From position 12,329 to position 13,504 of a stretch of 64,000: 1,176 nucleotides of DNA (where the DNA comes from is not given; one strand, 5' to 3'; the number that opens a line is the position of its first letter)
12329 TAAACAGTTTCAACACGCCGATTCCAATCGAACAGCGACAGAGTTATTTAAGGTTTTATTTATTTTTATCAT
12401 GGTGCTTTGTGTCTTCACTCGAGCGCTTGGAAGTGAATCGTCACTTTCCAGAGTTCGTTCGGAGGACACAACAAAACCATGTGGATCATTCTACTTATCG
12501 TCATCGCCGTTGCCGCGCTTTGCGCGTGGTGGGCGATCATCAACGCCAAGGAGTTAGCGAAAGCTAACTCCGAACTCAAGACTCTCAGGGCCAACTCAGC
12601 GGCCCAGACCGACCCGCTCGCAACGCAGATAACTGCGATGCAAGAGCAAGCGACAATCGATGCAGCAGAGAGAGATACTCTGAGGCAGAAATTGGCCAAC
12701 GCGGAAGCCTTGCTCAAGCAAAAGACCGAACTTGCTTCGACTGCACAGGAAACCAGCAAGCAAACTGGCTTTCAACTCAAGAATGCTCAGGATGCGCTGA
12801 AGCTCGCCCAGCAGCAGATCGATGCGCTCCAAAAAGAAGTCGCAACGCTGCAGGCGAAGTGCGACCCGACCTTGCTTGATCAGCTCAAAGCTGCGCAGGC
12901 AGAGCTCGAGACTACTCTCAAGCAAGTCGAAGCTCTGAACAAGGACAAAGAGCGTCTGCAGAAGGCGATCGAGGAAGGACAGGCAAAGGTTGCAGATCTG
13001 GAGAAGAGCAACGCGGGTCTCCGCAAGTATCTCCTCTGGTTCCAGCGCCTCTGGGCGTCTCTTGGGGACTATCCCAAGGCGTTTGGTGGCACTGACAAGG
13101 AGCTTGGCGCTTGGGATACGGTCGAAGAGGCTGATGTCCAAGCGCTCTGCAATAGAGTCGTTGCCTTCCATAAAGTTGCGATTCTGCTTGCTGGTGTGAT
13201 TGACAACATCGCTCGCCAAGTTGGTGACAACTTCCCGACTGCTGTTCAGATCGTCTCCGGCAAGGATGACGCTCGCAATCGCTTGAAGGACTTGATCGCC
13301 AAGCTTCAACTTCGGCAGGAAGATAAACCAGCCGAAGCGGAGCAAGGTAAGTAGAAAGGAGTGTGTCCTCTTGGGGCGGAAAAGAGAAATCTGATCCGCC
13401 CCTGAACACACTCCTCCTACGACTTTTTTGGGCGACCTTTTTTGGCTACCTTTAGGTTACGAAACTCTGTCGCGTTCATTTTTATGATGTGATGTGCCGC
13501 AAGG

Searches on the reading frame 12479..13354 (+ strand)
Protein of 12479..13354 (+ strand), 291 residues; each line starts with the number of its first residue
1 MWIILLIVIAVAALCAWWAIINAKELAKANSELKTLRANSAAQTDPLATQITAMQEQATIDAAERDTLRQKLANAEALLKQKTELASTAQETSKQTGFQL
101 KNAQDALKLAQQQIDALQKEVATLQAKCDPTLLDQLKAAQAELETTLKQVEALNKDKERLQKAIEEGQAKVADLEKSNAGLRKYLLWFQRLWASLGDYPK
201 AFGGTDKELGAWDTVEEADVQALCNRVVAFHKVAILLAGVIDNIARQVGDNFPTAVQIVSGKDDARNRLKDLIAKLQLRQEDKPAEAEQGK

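Call 7: search_protein_families(library=pfam, proteins=[window:12479-13354:+], max_evalue=0.01)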
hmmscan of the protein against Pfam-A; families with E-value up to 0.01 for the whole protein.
window:12479-13354:+ (291 aa): 7 families
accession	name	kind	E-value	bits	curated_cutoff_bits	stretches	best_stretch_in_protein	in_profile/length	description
PF14362.11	DUF4407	-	4.6e-05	23.3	31.3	1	21-173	109-241/297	Domain of unknown function (DUF4407)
PF19220.6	Rod_CreS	-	7.3e-05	22.4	100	1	31-179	9-156/359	Crescentin, rod domain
PF04108.17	ATG17_like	-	0.0019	18.2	43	1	70-175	10-100/355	Autophagy protein ATG17-like domain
PF10473.14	CENP-F_leu_zip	-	0.0045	17.5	34.5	1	100-185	33-110/140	Leucine-rich repeats of kinetochore protein Cenp-F/LEK1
PF13166.12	AAA_13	-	0.0052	16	36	1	27-209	289-477/713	AAA domain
PF06419.17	COG6_N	-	0.0057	17.2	27.4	1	103-162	31-89/114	Conserved oligomeric complex COG6, N-terminal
PF05859.17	Mis12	-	0.0066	16.7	25.7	1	39-127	109-198/231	Mis12 protein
